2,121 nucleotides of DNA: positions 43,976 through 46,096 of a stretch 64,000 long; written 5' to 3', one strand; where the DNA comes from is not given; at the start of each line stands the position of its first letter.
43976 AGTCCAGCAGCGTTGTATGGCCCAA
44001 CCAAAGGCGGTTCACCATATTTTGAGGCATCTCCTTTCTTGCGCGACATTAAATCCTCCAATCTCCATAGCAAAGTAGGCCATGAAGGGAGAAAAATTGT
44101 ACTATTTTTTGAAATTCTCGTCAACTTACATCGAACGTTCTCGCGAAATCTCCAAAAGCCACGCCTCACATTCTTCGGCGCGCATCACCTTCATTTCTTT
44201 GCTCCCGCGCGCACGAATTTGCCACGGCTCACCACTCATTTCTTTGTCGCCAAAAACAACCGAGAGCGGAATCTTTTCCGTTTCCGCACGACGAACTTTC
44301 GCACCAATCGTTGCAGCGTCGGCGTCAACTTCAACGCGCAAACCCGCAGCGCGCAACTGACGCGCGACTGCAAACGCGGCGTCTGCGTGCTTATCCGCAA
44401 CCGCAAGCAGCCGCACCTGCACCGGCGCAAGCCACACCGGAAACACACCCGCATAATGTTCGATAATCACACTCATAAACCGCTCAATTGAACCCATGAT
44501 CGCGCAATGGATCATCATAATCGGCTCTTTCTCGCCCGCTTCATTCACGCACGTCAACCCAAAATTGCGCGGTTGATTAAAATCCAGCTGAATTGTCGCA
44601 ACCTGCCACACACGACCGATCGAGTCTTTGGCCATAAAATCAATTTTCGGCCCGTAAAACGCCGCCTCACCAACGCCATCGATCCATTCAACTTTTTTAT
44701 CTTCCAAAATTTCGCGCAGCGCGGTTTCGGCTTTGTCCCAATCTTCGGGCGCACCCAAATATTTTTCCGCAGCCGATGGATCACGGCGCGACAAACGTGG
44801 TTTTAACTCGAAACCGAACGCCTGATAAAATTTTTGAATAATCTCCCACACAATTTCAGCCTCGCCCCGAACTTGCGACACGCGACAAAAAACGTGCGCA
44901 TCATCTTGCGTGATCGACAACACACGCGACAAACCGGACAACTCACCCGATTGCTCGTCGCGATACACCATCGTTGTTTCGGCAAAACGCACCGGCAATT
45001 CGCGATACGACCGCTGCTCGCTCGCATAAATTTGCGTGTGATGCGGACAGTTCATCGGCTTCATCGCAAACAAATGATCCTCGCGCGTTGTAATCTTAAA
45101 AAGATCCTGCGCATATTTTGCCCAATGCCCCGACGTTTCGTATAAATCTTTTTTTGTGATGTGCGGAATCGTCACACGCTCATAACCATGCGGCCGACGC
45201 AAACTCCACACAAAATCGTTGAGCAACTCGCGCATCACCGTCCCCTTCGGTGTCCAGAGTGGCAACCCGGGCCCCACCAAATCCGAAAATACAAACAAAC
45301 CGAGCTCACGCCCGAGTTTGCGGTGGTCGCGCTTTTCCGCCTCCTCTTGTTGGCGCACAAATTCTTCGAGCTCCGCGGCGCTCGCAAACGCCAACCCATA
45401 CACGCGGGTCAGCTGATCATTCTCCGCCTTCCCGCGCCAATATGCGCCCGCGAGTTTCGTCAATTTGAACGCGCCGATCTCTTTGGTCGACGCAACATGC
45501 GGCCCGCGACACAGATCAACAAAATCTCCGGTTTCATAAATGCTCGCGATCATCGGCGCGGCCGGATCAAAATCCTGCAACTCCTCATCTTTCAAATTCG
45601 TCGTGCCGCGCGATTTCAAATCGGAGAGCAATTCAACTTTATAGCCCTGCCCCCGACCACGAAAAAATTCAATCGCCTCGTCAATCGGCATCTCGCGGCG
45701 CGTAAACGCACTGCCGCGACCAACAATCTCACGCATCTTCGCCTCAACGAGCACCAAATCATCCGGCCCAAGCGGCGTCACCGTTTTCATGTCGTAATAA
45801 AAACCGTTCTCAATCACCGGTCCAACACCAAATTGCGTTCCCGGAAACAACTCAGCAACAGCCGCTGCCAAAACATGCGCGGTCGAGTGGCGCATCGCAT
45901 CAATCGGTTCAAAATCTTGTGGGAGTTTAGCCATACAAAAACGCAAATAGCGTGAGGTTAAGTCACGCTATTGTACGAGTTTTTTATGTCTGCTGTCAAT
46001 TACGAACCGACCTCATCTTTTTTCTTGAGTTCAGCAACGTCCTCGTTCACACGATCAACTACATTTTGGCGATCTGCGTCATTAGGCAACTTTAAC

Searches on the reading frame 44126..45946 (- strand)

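Call 85: search_protein_families(library=pfam, proteins=[window:44126-45946:-], max_evalue=0.0001)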
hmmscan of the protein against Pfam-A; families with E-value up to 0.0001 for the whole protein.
window:44126-45946:- (606 aa): 3 families
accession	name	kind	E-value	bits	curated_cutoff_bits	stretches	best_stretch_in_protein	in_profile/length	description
PF00587.30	tRNA-synt_2b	-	8.3e-43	147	29.3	1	283-498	1-179/179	tRNA synthetase class II core domain (G, H, P, S and T)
PF07973.19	tRNA_SAD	-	3.6e-16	59.3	24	1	135-183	2-44/44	Threonyl and Alanyl tRNA synthetase second additional domain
PF03129.25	HGTP_anticodon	-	4.1e-16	59.4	21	1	510-599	1-93/94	Anticodon binding domain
